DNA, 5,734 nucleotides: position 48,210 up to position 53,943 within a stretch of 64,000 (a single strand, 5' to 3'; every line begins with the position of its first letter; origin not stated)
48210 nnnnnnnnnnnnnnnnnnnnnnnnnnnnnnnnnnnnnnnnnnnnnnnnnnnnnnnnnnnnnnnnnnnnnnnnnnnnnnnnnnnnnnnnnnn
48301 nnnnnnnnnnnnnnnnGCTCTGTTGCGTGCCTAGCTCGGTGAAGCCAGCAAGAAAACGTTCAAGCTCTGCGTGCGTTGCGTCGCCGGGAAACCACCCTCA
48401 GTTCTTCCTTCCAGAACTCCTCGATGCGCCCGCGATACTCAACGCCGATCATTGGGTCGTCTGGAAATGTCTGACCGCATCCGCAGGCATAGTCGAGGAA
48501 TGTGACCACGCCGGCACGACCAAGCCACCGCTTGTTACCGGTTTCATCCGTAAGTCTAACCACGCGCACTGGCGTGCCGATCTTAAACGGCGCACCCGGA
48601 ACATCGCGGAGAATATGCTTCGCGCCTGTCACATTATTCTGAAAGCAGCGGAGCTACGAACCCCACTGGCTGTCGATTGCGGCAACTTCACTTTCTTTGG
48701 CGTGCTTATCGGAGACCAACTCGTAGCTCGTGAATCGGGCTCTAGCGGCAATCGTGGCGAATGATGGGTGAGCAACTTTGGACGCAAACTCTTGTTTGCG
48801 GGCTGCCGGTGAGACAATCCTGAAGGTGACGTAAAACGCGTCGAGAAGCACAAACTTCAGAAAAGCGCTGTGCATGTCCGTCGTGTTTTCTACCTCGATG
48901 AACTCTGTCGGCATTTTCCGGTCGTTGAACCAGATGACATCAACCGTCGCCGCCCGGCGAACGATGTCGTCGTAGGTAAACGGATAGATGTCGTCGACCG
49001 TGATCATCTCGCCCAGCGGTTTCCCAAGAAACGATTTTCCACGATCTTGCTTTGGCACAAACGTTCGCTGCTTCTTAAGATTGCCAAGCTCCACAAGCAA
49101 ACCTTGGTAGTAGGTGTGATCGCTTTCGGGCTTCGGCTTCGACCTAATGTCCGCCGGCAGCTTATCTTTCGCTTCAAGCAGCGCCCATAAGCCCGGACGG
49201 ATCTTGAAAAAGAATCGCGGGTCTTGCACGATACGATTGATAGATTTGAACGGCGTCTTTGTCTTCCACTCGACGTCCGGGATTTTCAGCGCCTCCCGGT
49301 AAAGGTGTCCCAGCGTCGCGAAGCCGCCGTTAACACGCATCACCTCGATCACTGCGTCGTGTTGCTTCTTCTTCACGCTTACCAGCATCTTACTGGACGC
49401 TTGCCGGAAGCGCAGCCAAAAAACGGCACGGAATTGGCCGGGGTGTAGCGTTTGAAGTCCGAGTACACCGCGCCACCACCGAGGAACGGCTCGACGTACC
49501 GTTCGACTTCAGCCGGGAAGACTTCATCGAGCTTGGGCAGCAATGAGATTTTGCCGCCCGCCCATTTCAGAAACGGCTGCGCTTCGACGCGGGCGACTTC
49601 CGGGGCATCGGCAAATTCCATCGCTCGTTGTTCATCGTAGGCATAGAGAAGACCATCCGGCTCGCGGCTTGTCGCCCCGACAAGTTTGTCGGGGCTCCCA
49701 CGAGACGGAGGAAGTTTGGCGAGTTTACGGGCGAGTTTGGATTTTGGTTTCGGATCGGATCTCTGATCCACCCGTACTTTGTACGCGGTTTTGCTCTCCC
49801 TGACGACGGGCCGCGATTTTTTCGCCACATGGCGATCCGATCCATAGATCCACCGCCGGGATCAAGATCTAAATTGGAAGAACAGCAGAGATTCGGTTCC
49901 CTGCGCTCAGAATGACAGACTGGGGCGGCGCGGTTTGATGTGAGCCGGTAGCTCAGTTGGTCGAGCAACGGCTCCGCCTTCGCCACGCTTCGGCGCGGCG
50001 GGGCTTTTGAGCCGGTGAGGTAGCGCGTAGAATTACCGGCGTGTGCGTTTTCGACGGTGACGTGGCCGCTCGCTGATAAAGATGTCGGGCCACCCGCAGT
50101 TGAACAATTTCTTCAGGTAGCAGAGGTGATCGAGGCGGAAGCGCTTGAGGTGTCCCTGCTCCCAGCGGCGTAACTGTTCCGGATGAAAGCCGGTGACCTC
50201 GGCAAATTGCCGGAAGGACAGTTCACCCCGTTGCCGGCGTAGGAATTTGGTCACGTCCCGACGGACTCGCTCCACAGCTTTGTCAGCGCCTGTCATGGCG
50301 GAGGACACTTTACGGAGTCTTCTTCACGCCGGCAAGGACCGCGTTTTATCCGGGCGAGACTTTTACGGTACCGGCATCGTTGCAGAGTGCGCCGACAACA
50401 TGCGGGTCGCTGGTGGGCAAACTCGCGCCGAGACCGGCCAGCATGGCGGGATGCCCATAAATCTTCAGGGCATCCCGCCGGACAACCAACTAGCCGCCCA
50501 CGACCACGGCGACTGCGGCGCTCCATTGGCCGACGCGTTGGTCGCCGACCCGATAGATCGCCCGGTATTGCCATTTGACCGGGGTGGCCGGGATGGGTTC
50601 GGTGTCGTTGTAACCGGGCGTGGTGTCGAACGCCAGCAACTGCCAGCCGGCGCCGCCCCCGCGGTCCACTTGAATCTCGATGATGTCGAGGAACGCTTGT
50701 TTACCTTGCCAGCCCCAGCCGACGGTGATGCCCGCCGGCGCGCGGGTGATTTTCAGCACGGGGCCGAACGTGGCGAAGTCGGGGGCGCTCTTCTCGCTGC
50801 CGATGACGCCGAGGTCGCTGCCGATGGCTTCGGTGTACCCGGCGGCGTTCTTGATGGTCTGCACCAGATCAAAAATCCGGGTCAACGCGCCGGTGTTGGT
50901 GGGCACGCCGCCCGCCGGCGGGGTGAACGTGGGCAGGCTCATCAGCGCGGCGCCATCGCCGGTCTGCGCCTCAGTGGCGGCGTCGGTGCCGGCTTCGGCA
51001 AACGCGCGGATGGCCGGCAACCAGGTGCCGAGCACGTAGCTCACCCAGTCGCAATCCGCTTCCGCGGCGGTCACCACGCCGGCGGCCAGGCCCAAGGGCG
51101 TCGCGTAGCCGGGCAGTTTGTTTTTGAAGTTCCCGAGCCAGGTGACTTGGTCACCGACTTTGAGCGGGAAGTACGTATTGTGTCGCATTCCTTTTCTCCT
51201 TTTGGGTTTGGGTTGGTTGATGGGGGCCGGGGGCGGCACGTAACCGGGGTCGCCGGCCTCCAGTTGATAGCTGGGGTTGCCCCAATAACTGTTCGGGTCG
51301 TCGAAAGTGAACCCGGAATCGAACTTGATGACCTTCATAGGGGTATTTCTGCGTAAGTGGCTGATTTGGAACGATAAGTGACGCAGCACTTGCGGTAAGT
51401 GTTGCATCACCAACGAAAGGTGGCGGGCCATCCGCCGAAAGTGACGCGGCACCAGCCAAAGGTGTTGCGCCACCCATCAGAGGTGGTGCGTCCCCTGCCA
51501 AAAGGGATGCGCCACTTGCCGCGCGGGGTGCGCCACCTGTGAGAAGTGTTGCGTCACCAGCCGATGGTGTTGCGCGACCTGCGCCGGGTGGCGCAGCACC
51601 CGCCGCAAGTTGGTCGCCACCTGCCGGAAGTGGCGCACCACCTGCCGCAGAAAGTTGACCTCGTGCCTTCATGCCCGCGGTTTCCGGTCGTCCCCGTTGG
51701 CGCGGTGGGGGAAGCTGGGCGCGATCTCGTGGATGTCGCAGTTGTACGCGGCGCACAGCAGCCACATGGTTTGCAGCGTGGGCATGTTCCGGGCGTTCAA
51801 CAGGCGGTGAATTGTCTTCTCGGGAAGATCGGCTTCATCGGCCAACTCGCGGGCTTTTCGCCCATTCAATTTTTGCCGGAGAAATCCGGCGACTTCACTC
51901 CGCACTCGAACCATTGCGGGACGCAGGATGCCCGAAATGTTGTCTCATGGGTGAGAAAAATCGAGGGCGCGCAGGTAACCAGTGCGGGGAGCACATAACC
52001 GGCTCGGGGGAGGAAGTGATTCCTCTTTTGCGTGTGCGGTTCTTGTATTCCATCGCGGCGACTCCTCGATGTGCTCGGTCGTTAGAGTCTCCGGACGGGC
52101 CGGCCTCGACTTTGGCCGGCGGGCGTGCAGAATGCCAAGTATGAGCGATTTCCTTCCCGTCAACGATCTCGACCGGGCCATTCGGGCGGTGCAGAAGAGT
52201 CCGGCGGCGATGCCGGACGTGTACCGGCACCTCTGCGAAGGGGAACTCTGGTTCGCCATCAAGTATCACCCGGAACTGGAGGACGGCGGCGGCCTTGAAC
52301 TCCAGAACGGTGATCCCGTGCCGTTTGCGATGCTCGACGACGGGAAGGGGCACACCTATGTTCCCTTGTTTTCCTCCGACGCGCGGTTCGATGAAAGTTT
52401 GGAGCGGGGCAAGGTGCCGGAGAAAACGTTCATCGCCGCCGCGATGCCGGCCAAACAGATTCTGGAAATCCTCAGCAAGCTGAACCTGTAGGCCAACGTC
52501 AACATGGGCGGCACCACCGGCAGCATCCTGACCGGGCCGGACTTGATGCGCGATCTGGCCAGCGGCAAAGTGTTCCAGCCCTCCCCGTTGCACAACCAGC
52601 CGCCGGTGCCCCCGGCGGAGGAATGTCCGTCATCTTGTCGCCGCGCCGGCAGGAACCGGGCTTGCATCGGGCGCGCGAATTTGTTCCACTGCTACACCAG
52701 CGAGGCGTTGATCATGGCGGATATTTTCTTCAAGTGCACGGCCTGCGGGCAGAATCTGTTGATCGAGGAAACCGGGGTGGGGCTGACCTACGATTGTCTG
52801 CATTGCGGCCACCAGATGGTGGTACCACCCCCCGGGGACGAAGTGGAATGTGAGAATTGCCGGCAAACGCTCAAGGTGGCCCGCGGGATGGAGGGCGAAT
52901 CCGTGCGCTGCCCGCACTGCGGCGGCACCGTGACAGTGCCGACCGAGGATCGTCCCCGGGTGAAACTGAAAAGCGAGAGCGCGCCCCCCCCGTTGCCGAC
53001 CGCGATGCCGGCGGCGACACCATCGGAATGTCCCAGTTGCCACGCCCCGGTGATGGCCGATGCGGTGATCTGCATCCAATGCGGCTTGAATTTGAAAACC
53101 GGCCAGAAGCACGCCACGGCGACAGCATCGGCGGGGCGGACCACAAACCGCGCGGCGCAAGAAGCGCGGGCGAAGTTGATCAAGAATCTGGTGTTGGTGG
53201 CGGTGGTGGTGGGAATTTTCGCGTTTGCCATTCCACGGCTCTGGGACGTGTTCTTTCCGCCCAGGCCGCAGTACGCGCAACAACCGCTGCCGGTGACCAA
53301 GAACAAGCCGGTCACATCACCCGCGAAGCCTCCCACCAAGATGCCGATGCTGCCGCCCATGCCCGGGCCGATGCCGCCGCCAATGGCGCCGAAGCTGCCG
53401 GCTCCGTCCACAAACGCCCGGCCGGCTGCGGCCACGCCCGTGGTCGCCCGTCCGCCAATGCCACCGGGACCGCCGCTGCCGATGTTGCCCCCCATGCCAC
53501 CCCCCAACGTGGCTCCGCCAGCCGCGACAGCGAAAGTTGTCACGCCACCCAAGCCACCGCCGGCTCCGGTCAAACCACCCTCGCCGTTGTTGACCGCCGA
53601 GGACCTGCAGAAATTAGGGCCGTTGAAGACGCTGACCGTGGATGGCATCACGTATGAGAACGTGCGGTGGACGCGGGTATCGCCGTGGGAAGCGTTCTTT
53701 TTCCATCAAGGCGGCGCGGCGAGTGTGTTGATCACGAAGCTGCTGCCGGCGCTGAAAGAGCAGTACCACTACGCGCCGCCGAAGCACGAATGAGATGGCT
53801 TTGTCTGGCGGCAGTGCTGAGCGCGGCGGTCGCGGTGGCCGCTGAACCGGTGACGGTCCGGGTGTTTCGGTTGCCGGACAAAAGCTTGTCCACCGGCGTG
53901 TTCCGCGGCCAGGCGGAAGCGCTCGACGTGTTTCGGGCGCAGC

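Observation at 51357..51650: Perfectly phased 21-bp x 14 tandem array with a semi-palindromic core between an XRE gene and an unknown gene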

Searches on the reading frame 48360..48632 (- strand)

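Call 7: search_protein_families(library=pfam, proteins=[window:48360-48632:-], max_evalue=0.01)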
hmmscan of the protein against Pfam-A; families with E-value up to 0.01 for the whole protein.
window:48360-48632:- (90 aa): 1 family
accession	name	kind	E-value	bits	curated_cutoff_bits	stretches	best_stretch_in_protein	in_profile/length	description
PF18354.7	SH3_18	-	5.5e-09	36.3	25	1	7-74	9-77/85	CarS bacterial SH3 domain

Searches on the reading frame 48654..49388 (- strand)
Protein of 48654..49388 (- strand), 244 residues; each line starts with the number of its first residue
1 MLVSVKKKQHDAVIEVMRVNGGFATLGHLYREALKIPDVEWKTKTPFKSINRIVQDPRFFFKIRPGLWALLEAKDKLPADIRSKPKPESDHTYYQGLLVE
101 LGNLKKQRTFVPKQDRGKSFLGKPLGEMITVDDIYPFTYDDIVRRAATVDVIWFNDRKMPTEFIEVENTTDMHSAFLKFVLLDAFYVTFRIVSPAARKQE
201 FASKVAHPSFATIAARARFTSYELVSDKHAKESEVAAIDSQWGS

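Call 7: search_protein_families(library=pfam, proteins=[window:48654-49388:-], max_evalue=0.01)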
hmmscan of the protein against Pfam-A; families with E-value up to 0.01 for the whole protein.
window:48654-49388:- (244 aa): 0 families

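Call 34: search_protein_families(library=ncbifam, proteins=[window:48654-49388:-], max_evalue=0.1)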
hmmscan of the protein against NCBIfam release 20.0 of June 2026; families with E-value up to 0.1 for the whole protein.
window:48654-49388:- (244 aa): 0 families

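Call 35: search_protein_families(library=phrogs, proteins=[window:48654-49388:-], max_evalue=0.1)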
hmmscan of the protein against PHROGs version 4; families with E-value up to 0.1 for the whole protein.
window:48654-49388:- (244 aa): 0 families

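Call 50: search_protein_families(library=padloc, proteins=[window:48654-49388:-], max_evalue=0.1)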
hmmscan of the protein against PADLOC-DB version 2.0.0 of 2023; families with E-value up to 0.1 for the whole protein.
window:48654-49388:- (244 aa): 1 family
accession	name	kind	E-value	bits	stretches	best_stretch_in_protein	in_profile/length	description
PDLC03534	REase_II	-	0.00039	17.6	1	97-183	184-275/351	Type II restriction enzyme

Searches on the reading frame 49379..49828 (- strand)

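Call 7: search_protein_families(library=pfam, proteins=[window:49379-49828:-], max_evalue=0.01)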
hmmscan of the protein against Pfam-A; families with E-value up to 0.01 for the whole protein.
window:49379-49828:- (149 aa): 1 family
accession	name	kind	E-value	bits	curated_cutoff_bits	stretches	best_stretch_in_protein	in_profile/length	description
PF02086.21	MethyltransfD12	-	7.8e-09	36.1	22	1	89-127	1-40/253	D12 class N6 adenine-specific DNA methyltransferase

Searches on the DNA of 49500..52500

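Call 38: search_rna_families(source=window, start=49500, end=52500, threshold=evalue, max_evalue=1)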
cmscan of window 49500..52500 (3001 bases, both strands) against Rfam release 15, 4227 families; matches with E-value up to 1: 1.
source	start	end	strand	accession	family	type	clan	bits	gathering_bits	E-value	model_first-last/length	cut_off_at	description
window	51576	51653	-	RF03506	mir-587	Gene; miRNA;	-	20.4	80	0.6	1-74/74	no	mir-587 microRNA precursor family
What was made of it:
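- On Known structured RNA (Rfam 15): Only a chance mir-587 hit (E = 0.6, 20 bits against a gathering score of 80; call 38).
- No Rfam match (call 38).
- Tried and rejected: Known RNA family: none (call 38).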

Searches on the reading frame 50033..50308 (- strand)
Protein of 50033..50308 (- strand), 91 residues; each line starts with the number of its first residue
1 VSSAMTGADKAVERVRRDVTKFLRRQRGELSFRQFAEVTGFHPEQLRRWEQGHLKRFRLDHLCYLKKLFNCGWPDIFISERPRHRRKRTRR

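Call 7: search_protein_families(library=pfam, proteins=[window:50033-50308:-], max_evalue=0.01)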
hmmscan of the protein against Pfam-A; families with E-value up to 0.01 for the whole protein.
window:50033-50308:- (91 aa): 2 families
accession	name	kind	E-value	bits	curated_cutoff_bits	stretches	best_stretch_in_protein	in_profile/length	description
PF13560.12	HTH_31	-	0.00022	21.9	27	1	23-57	9-42/64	Helix-turn-helix domain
PF13443.12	HTH_26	-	0.00025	21.6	22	1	30-78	11-59/63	Cro/C1-type HTH DNA-binding domain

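Call 34: search_protein_families(library=ncbifam, proteins=[window:50033-50308:-], max_evalue=0.1)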
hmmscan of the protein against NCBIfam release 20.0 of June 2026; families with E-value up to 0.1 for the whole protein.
window:50033-50308:- (91 aa): 2 families
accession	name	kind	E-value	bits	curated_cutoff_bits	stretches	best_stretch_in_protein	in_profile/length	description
TIGR03830.1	CxxCG_CxxCG_HTH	subfamily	0.00067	19.4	61.8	1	20-55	70-104/127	type II TA system antitoxin MqsA family protein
NF041951.1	phage_RstR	subfamily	0.068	13.4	80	1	25-54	11-40/108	RstR family transcriptional repressor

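Call 35: search_protein_families(library=phrogs, proteins=[window:50033-50308:-], max_evalue=0.1)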
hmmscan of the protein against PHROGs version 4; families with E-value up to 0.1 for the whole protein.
window:50033-50308:- (91 aa): 6 families
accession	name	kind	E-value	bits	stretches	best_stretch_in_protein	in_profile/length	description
phrog_3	-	transcription regulation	0.0014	19.4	1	23-85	93-154/430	transcriptional repressor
phrog_8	-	transcription regulation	0.0034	17.9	1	21-71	82-130/346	transcriptional regulator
phrog_2104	-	unknown function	0.0082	17.3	1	12-53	37-76/103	-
phrog_4779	-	transcription regulation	0.041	15.4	1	29-63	15-49/98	transcriptional regulator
phrog_2328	-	transcription regulation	0.062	14.1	1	25-54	24-53/128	transcriptional repressor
phrog_5823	-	transcription regulation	0.063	13.4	1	24-83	14-73/404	transcriptional regulator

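Call 50: search_protein_families(library=padloc, proteins=[window:50033-50308:-], max_evalue=0.1)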
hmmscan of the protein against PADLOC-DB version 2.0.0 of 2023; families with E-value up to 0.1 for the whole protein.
window:50033-50308:- (91 aa): 0 families

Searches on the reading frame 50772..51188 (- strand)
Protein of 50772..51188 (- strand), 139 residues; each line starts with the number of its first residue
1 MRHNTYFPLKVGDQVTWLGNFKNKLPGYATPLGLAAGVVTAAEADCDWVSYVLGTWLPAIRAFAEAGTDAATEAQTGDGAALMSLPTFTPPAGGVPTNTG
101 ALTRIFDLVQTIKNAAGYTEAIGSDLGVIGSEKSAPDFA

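Call 90: predict_structure(alignment_id=A3)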
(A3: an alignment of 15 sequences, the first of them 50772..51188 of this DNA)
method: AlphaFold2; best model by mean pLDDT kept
length: 139 residues; sequences in the alignment: 15
mean_pLDDT: 82.2   pTM: 0.74
mean pLDDT of the five models: 82.2, 81.5, 81.4, 79.5, 77.9
residues with pLDDT >= 90: 49; 70-90: 70; 50-70: 9; < 50: 11
segments of 3 or more residues with pLDDT < 50: 131-139
pLDDT, mean of each block of 10 residues (from residue 1): 67 89 93 94 93 91 88 79 76 82 90 88 81 36
secondary structure, 60 per line:
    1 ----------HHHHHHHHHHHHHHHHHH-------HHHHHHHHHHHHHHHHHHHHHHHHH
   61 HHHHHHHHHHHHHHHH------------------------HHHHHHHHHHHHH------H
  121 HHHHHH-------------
elements in order: H11-28 H36-76 H101-113 H120-126

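Call 93: fold_search(model_id=the predicted structure, library=pdb)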
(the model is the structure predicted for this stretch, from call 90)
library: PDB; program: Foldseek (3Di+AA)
matches with E <= 10: 37; with E <= 0.001: 0
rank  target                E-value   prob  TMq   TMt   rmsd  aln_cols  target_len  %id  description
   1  3tnh_B                2.7e+00  0.08  0.23  0.14  19.2       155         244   12  CDK9/cyclin T in complex with CAN508 (released 2012-02-15)
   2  9lif                  3.0e+00  0.13  0.28  0.27  11.2       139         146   14  Repetitive domain (RP) 1 structure of aciniform spidroin from Latrodectus hesperus (released 2025-10-01)
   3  3blh_B                3.2e+00  0.07  0.21  0.13  18.8       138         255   12  Crystal Structure of Human CDK9/cyclinT1 (released 2008-07-01)
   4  3mi9_B                3.5e+00  0.06  0.22  0.14  19.6       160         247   10  Crystal structure of HIV-1 Tat complexed with human P-TEFb (released 2010-06-09)
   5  4or5_B                3.5e+00  0.05  0.22  0.13  19.2       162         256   10  Crystal structure of HIV-1 Tat complexed with human P-TEFb and AFF4 (released 2014-04-16)
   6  4imy_F                3.7e+00  0.06  0.23  0.14  18.4       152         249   13  The AFF4 scaffold binds human P-TEFb adjacent to HIV Tat (released 2013-03-13)
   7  4imy_D                3.7e+00  0.06  0.23  0.14  18.4       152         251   13  The AFF4 scaffold binds human P-TEFb adjacent to HIV Tat (released 2013-03-13)
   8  4imy_B                3.9e+00  0.06  0.23  0.14  18.4       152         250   13  The AFF4 scaffold binds human P-TEFb adjacent to HIV Tat (released 2013-03-13)
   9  4rqi_A                4.1e+00  0.10  0.26  0.19  17.2       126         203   13  Structure of TRF2/RAP1 secondary interaction binding site (released 2016-02-10)
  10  3tul_D                4.1e+00  0.07  0.23  0.26  13.9       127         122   13  Crystal structure of N-terminal region of Type III Secretion Major Translocator SipB (residues 82-226) (released 2012-02-15)
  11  8pkp_I                4.1e+00  0.06  0.20  0.06  18.7       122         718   16  Cryo-EM structure of the apo Anaphase-promoting complex/cyclosome (APC/C) at 3.2 Angstrom resolution (released 2023-07-19)
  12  6tm5_I                4.1e+00  0.06  0.20  0.06  17.0       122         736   16  Cryo-EM structure of the Anaphase-promoting complex/Cyclosome, in complex with the Nek2A substrate at 3.9 angstrom res (released 2020-02-19)
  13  3my1_B                4.1e+00  0.05  0.22  0.13  19.8       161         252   10  Structure of CDK9/cyclinT1 in complex with DRB (released 2010-09-29)
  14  8wdf                  5.1e+00  0.10  0.30  0.18  19.1       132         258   17  Chemoreceptor PilJ from Pseudomonas aeruginosa PA14 (released 2024-07-24)
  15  3tni_B                5.1e+00  0.06  0.21  0.13  19.1       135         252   12  structure of CDK9/cyclin T F241L (released 2012-02-15)
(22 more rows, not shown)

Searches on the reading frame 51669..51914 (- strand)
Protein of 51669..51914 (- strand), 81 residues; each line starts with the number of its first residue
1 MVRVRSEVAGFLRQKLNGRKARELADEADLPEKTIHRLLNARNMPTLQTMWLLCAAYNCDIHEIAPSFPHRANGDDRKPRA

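Call 7: search_protein_families(library=pfam, proteins=[window:51669-51914:-], max_evalue=0.01)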
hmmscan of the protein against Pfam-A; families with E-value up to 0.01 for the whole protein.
window:51669-51914:- (81 aa): 3 families
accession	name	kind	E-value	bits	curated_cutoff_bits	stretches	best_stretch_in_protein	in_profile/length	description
PF01381.28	HTH_3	-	2.9e-08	34.1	23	1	13-64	5-55/55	Helix-turn-helix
PF13443.12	HTH_26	-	2.1e-05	25.1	22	1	20-64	12-57/63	Cro/C1-type HTH DNA-binding domain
PF13560.12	HTH_31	-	0.00013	22.7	27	1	16-64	13-61/64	Helix-turn-helix domain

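Call 34: search_protein_families(library=ncbifam, proteins=[window:51669-51914:-], max_evalue=0.1)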
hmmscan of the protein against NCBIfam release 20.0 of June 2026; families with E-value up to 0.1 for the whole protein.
window:51669-51914:- (81 aa): 0 families

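Call 35: search_protein_families(library=phrogs, proteins=[window:51669-51914:-], max_evalue=0.1)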
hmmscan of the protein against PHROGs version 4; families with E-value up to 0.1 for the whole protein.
window:51669-51914:- (81 aa): 5 families
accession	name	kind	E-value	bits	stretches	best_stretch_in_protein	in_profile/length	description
phrog_3642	-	DNA, RNA and nucleotide metabolism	0.0003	21.7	1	4-58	7-61/79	HTH DNA binding protein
phrog_8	-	transcription regulation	0.003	18.1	1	19-64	171-215/346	transcriptional regulator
phrog_4583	-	transcription regulation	0.0046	18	1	8-64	11-69/81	transcriptional repressor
phrog_4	-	transcription regulation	0.012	15.6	1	10-67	139-194/400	transcriptional repressor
phrog_3949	-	transcription regulation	0.073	14.1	1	8-64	13-72/161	transcriptional repressor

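Call 50: search_protein_families(library=padloc, proteins=[window:51669-51914:-], max_evalue=0.1)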
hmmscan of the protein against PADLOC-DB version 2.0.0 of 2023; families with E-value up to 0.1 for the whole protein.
window:51669-51914:- (81 aa): 3 families
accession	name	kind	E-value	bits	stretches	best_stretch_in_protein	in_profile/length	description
PDLC02926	HTH_VI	-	0.006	14.8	1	16-61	12-57/92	-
PDLC04133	mad1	-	0.0082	14.4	1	22-47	9-34/60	mads_1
PDLC03946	RmrA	-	0.025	11.3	1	19-57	16-54/357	-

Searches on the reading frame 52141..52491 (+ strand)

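Call 7: search_protein_families(library=pfam, proteins=[window:52141-52491:+], max_evalue=0.01)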
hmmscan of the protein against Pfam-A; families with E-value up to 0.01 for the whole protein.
window:52141-52491:+ (116 aa): 1 family
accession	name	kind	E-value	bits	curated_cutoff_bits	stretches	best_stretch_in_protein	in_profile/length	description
PF07179.17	SseB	-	2.1e-08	34.8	21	1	10-111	1-97/124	SseB protein N-terminal domain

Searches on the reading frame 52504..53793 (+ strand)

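Call 7: search_protein_families(library=pfam, proteins=[window:52504-53793:+], max_evalue=0.01)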
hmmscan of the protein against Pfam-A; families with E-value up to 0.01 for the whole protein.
window:52504-53793:+ (429 aa): 8 families
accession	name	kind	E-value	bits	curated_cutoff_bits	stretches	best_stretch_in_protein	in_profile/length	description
PF12773.13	DZR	-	1e-06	29.2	27.3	1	116-194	1-45/45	Double zinc ribbon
PF22289.1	DmmA-like_C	-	2.8e-05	24.4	27.4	0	98-125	4-30/44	Dimethylamine monooxygenase subunit DmmA-like, C-terminal domain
PF15777.11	Anti-TRAP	-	0.0004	20.8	32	1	111-149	8-46/59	Tryptophan RNA-binding attenuator protein inhibitory protein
PF13248.11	Zn_ribbon_3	-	0.0024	17.7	27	0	175-197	4-26/26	zinc-ribbon domain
PF21344.3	Zn_ribbon_LysW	-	0.003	17.6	27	1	114-154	1-42/46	Alpha-aminoadipate carrier protein LysW-like, globular domain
PF10005.14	Zn_ribbon_DZR_6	-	0.0033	18.5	23.4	0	175-206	3-34/93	zinc-ribbon domain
PF06943.17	zf-LSD1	-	0.007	16.7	20.2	1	116-140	1-23/25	LSD1 zinc finger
PF09723.15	Zn_ribbon_8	-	0.0091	16.4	34.4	1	115-142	7-36/41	Zinc ribbon domain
